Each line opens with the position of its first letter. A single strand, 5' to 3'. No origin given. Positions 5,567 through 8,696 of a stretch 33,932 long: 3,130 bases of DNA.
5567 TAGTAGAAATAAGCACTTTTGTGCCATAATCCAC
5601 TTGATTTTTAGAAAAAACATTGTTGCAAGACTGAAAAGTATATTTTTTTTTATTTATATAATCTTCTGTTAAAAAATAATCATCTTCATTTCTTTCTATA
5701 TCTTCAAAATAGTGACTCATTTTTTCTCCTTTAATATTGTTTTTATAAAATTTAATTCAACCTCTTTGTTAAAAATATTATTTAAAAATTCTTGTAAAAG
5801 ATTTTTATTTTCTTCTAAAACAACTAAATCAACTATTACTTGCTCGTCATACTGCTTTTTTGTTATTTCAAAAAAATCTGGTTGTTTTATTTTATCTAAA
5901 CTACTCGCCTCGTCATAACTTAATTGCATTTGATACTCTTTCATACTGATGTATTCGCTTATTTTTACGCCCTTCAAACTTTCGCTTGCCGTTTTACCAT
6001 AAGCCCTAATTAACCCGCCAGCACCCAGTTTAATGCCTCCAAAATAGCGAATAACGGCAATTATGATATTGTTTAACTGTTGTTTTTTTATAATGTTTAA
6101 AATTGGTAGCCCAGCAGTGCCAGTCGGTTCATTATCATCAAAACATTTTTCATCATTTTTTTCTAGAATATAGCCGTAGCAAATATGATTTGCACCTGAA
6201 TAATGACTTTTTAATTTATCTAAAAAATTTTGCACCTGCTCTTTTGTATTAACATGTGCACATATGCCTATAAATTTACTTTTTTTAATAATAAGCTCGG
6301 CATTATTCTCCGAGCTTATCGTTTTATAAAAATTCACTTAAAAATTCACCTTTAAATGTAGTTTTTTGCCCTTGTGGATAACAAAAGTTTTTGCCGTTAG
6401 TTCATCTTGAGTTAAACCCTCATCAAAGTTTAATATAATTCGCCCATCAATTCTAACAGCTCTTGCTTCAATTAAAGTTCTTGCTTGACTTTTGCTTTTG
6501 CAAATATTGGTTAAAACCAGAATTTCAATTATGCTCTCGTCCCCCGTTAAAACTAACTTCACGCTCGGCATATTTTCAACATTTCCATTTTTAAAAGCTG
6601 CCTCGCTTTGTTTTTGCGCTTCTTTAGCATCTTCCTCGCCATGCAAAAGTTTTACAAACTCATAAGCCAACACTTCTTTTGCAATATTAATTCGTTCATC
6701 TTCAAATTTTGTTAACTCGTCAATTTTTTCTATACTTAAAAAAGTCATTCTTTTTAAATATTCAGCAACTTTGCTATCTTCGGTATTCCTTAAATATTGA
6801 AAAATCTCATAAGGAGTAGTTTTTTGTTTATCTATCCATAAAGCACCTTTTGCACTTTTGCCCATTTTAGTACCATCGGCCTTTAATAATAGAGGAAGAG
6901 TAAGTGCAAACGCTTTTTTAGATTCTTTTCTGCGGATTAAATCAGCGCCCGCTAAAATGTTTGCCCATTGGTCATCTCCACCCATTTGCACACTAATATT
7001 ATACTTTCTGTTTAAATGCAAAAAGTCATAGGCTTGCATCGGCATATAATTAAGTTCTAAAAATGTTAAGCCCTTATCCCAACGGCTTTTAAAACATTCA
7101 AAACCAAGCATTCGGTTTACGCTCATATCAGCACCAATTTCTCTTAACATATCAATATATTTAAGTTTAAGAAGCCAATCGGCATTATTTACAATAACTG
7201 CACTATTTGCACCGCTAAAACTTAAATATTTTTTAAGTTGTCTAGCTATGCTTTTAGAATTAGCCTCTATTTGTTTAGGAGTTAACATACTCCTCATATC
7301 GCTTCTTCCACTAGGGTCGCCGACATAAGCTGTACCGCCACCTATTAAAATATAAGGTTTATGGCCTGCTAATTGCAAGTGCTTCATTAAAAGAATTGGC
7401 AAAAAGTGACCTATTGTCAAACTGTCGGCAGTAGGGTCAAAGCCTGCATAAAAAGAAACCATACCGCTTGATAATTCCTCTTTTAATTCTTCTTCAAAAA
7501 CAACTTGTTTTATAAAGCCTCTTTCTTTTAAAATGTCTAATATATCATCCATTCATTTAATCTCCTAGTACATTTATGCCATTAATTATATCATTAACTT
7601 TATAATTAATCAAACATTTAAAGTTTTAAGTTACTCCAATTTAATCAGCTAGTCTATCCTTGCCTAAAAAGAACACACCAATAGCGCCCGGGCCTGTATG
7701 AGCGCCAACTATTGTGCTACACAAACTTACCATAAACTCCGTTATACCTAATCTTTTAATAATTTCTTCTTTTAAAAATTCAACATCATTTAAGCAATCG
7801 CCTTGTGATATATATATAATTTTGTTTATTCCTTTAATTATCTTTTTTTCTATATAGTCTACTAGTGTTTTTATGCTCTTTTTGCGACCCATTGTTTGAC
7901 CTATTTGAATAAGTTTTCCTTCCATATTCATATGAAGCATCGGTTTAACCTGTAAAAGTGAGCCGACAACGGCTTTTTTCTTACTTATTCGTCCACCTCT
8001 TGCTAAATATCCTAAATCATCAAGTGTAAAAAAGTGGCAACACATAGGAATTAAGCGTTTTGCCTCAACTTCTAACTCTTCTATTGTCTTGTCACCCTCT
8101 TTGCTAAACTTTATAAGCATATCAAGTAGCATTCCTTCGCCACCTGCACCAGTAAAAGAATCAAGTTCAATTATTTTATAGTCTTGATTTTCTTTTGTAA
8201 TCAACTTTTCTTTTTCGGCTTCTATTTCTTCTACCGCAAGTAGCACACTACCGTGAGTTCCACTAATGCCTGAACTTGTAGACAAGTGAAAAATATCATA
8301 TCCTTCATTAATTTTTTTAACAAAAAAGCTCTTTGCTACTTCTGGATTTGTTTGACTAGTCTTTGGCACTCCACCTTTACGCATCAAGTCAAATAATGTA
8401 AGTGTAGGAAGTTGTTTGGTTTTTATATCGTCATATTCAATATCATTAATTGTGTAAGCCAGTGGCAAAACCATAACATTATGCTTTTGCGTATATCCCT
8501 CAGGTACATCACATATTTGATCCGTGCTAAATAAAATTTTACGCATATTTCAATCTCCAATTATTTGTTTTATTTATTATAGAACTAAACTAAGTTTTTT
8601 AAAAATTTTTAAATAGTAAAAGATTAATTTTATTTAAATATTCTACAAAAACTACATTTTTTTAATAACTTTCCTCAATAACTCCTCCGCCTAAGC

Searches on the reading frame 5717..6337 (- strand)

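Call 8: search_protein_families(library=pfam, proteins=[window:5717-6337:-], max_evalue=0.001)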
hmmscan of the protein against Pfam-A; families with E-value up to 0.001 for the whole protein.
window:5717-6337:- (206 aa): 1 family
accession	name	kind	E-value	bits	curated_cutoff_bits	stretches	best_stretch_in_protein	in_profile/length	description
PF01205.25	UPF0029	-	2.7e-35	121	27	1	18-121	1-107/107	Uncharacterized protein family UPF0029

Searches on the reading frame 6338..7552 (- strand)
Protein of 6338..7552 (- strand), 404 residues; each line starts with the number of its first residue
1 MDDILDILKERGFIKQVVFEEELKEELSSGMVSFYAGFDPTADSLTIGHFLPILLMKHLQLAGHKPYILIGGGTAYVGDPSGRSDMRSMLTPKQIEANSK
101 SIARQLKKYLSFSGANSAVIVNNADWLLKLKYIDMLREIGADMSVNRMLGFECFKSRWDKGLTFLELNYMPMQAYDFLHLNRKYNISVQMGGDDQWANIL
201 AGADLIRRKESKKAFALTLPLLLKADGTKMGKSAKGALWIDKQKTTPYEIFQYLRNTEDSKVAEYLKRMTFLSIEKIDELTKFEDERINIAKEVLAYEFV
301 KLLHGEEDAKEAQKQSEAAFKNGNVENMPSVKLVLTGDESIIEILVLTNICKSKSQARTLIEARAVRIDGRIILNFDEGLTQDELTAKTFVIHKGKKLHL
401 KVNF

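Call 8: search_protein_families(library=pfam, proteins=[window:6338-7552:-], max_evalue=0.001)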
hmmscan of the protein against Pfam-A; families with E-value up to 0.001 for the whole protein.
window:6338-7552:- (404 aa): 3 families
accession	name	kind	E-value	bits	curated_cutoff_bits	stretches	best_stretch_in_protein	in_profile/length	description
PF00579.31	tRNA-synt_1b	-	2.1e-79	267.4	21.1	1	32-321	6-292/292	tRNA synthetases class I (W and Y)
PF22421.1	SYY_C-terminal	-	2.4e-12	47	27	1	325-399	6-80/83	Tyrosine--tRNA ligase SYY-like C-terminal domain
PF01479.30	S4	-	1.6e-05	25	22.8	1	348-373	10-35/48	S4 domain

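Call 24: find_related_loci(query=window:6338-7549:-, collection=genome_contigs, flank=3000)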
Query window:6338-7549:- (403 aa) in genome_contigs; peptide patterns used: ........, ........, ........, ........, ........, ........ (x = any residue, [..] = any of these).
411 stretches matched a pattern; 270 encode a relative of the query (tblastn E <= 1e-3); the best 80 are kept; 80 distinct loci.
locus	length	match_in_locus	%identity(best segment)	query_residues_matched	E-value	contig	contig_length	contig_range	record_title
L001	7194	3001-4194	58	2-401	5e-161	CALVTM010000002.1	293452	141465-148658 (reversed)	MAG: uncultured Clostridia bacterium isolate BRZ_CT__bin3 genome assembly, contig: BRZ_CT__NODE_33_length_293452_cov_60.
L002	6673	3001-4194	59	2-401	5e-159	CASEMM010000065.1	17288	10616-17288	uncultured Eubacteriales bacterium isolate CO.A89.metabat-bins.230 genome assembly, contig: CO.A89.metabat-bins.230.fa_k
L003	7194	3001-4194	58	2-401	2e-158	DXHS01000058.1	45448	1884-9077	MAG TPA_asm: Candidatus Protoclostridium stercorigallinarum isolate 12435 CHK98__C209410_L45448_SAMEA104467327, whole ge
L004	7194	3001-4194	58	2-401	3e-157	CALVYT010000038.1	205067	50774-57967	MAG: uncultured Clostridia bacterium isolate E03__bin49 genome assembly, contig: E03__k127_4294072, whole genome shotgun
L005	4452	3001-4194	57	2-401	7e-158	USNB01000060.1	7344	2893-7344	uncultured Clostridiales bacterium isolate UMGS1880 genome assembly, contig: NODE_6002_length_7344_cov_3.791604, whole g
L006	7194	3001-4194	56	2-401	1e-154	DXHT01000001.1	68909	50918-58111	MAG TPA_asm: Bacillota bacterium isolate CHK58-6015 CHK58__C1235_L68909_SAMEA104467247, whole genome shotgun sequence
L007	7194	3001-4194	57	2-401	2e-154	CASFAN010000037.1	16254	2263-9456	uncultured Eubacteriales bacterium isolate CO.O6.metabat-bins.174 genome assembly, contig: CO.O6.metabat-bins.174.fa_k14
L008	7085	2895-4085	56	3-401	2e-154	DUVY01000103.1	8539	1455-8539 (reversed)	MAG TPA_asm: Clostridiales bacterium isolate AS08sgBPME_79 274133_AS08, whole genome shotgun sequence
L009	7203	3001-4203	56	1-403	4e-153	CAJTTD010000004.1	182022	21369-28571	MAG TPA_asm: uncultured Christensenella sp. isolate MGBC108895 genome assembly, contig: MGBC108895.4, whole genome shotg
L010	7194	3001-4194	57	2-401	1e-152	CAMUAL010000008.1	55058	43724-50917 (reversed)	MAG TPA_asm: uncultured Clostridia bacterium isolate SRR14038242_bin.67_metawrap_v1.3_MAG genome assembly, contig: NODE.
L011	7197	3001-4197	57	2-402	5e-152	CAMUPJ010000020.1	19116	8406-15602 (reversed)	MAG TPA_asm: uncultured Clostridia bacterium isolate SRR14038242_bin.9_metawrap_v1.3_MAG genome assembly, contig: NODE.2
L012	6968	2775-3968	55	2-401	3e-152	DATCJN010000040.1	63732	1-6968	MAG TPA_asm: Clostridia bacterium isolate SMAG_U7071 k141_501112, whole genome shotgun sequence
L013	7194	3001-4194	55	2-401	9e-152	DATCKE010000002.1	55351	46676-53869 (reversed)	MAG TPA_asm: Clostridia bacterium isolate SMAG_U7088 k141_1583, whole genome shotgun sequence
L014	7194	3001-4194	55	2-401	3e-150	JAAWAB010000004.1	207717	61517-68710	MAG: Clostridia bacterium isolate ABMPRH_117_2 k141_474365, whole genome shotgun sequence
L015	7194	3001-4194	56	4-403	4e-150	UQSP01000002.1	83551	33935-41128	uncultured Clostridiales bacterium isolate UMGS606 genome assembly, contig: NODE_69_length_83551_cov_10.343585, whole ge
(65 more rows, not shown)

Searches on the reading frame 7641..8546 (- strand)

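Call 9: search_protein_families(library=pfam, proteins=[window:7641-8546:-], max_evalue=0.001)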
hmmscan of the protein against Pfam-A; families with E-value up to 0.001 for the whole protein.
window:7641-8546:- (301 aa): 1 family
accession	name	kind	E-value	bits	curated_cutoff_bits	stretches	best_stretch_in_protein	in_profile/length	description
PF02645.21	DegV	-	3.7e-57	194.2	27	1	8-294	6-278/280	Uncharacterised protein, DegV family COG1307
